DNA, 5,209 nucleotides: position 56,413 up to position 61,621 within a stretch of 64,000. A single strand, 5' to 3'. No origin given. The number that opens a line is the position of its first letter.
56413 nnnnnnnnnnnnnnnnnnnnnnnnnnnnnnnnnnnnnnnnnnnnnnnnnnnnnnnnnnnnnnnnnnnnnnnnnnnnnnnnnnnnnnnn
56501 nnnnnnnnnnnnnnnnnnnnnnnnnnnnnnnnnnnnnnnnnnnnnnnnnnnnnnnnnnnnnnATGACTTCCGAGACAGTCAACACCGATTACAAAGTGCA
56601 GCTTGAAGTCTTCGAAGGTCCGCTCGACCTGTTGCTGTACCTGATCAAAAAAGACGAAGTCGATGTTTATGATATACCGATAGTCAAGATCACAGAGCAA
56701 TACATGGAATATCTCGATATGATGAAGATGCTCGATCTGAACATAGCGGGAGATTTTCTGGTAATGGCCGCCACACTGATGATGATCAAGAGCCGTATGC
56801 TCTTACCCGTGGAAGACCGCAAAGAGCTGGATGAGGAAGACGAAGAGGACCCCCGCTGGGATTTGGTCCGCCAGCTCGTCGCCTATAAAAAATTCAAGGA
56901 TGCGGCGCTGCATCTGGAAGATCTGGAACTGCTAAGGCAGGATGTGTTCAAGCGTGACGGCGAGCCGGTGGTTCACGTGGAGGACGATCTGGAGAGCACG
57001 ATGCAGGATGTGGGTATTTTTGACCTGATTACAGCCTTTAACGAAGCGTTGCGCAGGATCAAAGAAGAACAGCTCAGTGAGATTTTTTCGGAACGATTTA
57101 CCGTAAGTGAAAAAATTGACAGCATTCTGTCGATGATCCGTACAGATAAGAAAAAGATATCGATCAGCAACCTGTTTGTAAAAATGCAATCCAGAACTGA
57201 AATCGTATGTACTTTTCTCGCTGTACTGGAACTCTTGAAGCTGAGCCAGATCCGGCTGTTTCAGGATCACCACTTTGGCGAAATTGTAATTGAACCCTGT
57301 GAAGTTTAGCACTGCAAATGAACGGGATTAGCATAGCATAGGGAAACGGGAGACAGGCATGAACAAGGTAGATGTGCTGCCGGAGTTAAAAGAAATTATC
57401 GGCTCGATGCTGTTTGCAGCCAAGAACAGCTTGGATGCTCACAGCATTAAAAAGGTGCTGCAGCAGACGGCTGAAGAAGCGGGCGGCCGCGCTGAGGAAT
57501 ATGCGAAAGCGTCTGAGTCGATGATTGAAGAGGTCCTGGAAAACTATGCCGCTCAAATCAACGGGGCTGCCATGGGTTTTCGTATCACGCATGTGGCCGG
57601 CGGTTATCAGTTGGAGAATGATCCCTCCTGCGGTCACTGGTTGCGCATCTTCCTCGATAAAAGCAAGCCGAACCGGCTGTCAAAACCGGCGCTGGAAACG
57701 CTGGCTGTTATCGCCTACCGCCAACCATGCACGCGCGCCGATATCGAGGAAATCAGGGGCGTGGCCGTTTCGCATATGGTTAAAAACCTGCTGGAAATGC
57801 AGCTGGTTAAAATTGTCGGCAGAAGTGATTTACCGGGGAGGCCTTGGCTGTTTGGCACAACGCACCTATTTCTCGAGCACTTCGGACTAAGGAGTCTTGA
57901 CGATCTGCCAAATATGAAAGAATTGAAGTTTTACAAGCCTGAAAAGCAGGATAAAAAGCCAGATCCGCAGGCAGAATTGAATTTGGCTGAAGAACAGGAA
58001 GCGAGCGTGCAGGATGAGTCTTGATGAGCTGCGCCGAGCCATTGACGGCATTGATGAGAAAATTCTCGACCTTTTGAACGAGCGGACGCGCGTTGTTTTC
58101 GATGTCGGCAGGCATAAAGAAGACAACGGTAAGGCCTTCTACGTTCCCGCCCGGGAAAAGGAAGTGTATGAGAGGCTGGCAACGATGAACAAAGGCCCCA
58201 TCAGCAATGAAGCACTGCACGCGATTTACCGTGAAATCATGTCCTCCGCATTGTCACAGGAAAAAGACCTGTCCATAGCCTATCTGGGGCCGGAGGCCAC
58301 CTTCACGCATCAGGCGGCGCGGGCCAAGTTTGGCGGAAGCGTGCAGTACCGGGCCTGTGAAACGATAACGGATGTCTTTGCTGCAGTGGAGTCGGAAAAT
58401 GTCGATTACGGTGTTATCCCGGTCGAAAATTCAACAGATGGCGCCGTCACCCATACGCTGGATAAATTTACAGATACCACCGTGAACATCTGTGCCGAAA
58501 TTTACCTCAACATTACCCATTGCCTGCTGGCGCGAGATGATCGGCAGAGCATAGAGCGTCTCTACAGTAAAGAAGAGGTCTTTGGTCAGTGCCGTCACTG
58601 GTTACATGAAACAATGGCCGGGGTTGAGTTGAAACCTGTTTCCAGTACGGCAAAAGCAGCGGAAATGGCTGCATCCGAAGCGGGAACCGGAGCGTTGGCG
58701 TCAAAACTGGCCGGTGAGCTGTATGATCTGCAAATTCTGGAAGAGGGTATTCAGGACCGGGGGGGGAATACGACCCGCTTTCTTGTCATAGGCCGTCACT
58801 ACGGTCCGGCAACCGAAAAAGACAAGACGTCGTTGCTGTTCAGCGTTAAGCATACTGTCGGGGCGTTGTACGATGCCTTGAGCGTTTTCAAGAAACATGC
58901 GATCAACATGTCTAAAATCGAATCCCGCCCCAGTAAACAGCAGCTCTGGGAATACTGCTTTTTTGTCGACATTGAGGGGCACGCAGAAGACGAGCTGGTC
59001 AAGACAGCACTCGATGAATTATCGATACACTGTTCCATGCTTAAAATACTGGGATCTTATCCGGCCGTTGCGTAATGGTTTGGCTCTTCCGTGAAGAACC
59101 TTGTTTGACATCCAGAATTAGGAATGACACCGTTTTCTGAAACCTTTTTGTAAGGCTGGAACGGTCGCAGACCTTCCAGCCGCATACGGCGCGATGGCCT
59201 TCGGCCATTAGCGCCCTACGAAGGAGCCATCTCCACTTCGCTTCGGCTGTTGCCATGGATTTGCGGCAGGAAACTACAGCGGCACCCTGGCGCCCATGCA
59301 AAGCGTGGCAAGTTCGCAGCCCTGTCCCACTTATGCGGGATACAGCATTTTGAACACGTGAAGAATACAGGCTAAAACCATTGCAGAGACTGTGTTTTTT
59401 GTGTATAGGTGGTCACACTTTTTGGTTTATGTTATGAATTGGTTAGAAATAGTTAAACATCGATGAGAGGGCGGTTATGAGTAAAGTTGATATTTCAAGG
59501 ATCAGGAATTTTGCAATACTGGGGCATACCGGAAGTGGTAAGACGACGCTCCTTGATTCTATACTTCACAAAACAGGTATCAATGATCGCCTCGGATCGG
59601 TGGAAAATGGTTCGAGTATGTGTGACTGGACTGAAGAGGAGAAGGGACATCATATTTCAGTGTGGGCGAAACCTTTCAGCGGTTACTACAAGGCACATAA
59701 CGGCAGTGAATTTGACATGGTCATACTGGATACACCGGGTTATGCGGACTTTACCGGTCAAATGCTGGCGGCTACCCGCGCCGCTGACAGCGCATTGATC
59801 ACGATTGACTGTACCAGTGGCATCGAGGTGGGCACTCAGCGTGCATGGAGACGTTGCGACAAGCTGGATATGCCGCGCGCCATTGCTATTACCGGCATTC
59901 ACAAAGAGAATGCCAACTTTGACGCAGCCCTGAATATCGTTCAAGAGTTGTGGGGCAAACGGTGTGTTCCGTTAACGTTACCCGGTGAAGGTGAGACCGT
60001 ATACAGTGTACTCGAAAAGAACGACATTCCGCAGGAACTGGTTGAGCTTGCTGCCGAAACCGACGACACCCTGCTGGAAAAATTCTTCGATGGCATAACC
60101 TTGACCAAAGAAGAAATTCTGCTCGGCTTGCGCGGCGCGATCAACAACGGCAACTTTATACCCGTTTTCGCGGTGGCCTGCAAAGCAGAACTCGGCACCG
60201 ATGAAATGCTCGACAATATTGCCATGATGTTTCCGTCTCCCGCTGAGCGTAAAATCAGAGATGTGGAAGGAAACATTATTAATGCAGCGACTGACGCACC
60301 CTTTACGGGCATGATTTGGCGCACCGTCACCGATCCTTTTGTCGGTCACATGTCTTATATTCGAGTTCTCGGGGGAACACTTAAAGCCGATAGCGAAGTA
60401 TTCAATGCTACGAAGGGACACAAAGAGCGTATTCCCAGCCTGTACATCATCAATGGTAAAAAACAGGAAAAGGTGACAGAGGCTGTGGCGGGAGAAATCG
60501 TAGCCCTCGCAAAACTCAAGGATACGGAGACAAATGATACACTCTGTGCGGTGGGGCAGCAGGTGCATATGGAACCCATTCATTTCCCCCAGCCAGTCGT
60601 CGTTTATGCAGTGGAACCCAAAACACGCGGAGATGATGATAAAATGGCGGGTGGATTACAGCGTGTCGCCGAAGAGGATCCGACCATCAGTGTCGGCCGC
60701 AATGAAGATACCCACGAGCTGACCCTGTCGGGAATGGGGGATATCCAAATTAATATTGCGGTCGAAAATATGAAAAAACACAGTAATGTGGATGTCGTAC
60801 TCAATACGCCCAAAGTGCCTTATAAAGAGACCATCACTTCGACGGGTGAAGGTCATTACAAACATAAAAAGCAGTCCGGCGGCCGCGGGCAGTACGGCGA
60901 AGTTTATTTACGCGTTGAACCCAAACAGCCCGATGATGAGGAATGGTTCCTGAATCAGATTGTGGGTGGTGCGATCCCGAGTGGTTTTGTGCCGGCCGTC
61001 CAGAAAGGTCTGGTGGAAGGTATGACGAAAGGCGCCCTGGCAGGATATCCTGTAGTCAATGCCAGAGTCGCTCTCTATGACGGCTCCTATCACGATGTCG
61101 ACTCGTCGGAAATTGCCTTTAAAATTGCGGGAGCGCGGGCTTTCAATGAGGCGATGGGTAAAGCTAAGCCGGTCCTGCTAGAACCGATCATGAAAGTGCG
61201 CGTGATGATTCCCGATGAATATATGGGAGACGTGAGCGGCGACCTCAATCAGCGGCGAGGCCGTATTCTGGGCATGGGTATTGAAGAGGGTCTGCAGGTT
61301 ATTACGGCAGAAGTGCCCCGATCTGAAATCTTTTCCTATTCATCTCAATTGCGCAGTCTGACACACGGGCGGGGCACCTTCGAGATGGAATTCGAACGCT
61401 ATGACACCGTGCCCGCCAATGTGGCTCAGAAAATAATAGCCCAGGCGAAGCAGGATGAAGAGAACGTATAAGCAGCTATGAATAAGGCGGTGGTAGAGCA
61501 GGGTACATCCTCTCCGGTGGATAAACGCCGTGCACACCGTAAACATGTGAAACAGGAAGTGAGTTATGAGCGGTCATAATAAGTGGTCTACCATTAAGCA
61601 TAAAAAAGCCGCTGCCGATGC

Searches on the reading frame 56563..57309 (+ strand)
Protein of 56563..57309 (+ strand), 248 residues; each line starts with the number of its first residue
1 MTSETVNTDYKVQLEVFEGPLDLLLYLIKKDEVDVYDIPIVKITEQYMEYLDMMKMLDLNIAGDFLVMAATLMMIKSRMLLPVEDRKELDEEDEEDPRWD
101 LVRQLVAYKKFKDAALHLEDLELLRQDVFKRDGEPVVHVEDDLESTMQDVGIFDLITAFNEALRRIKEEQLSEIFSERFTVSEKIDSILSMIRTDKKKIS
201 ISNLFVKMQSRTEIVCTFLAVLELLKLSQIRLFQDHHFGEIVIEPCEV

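Call 5: search_protein_families(library=pfam, proteins=[window:56563-57309:+], max_evalue=0.001)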
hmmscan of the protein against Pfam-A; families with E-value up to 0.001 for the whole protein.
window:56563-57309:+ (248 aa): 1 family
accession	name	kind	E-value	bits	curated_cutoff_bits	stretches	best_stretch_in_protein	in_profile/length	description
PF02616.19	SMC_ScpA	-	2.5e-42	145.9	24.6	1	27-243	1-229/232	Segregation and condensation protein ScpA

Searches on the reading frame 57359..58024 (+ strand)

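Call 5: search_protein_families(library=pfam, proteins=[window:57359-58024:+], max_evalue=0.001)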
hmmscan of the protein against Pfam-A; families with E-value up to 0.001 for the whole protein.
window:57359-58024:+ (221 aa): 1 family
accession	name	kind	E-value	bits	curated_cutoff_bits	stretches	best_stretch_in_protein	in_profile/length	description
PF04079.22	SMC_ScpB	-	1.8e-45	154.8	27.4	1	13-185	2-159/160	Segregation and condensation complex subunit ScpB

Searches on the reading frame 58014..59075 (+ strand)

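Call 5: search_protein_families(library=pfam, proteins=[window:58014-59075:+], max_evalue=0.001)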
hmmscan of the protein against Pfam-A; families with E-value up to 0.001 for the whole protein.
window:58014-59075:+ (353 aa): 3 families
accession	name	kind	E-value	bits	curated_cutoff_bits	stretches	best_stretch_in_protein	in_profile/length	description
PF00800.23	PDT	-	3.6e-62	209.8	25.2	1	88-262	1-179/181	Prephenate dehydratase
PF01817.26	CM_2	-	9.5e-23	80.7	27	1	6-83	1-79/80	Chorismate mutase type II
PF01842.31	ACT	-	1.9e-09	37.6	27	1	272-336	1-64/66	ACT domain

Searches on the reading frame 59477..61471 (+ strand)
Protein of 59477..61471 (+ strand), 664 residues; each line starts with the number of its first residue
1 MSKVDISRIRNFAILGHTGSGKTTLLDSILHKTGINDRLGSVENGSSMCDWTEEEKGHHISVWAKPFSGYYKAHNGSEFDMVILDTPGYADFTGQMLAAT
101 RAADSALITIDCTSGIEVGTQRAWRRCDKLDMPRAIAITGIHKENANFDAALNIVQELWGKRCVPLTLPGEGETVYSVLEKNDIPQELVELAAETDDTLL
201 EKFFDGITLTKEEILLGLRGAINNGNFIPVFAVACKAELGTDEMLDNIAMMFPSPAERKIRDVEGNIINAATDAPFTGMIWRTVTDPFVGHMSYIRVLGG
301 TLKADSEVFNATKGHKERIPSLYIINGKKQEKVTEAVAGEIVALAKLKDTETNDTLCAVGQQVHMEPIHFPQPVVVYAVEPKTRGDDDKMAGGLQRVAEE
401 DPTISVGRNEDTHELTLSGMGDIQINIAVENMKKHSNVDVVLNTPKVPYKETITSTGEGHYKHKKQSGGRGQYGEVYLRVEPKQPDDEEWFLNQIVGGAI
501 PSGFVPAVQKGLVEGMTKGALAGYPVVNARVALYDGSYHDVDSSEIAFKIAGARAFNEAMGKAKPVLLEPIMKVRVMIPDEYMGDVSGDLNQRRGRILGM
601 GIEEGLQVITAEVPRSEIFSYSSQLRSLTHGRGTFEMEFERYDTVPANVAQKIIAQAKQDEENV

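Call 5: search_protein_families(library=pfam, proteins=[window:59477-61471:+], max_evalue=0.001)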
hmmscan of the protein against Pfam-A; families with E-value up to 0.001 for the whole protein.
window:59477-61471:+ (664 aa): 8 families
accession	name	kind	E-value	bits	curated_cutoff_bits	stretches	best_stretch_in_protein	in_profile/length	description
PF03764.24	EFG_IV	-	5.8e-41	139.5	24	1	445-564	1-121/121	Elongation factor G, domain IV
PF00009.33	GTP_EFTU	-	3e-31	108.9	26.5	1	8-253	2-187/188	Elongation factor Tu GTP binding domain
PF00679.30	EFG_C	-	3.3e-30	104.4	27.9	1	566-652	1-88/89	Elongation factor G C-terminus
PF14492.12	EFG_III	-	6.6e-25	87.4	27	1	370-443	1-74/75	Elongation Factor G, domain III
PF22042.2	EF-G_D2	-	1.1e-14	54.7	27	1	275-358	1-83/84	Elongation factor G domain 2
PF03144.31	GTP_EFTU_D2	-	1.7e-10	41.6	30.3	1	290-357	1-73/73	Elongation factor Tu domain 2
PF00005.33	ABC_tran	-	0.00029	21.9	25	1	4-60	6-61/137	ABC transporter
PF13555.12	AAA_29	-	0.00044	20.4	27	1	4-29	17-42/61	P-loop containing region of AAA domain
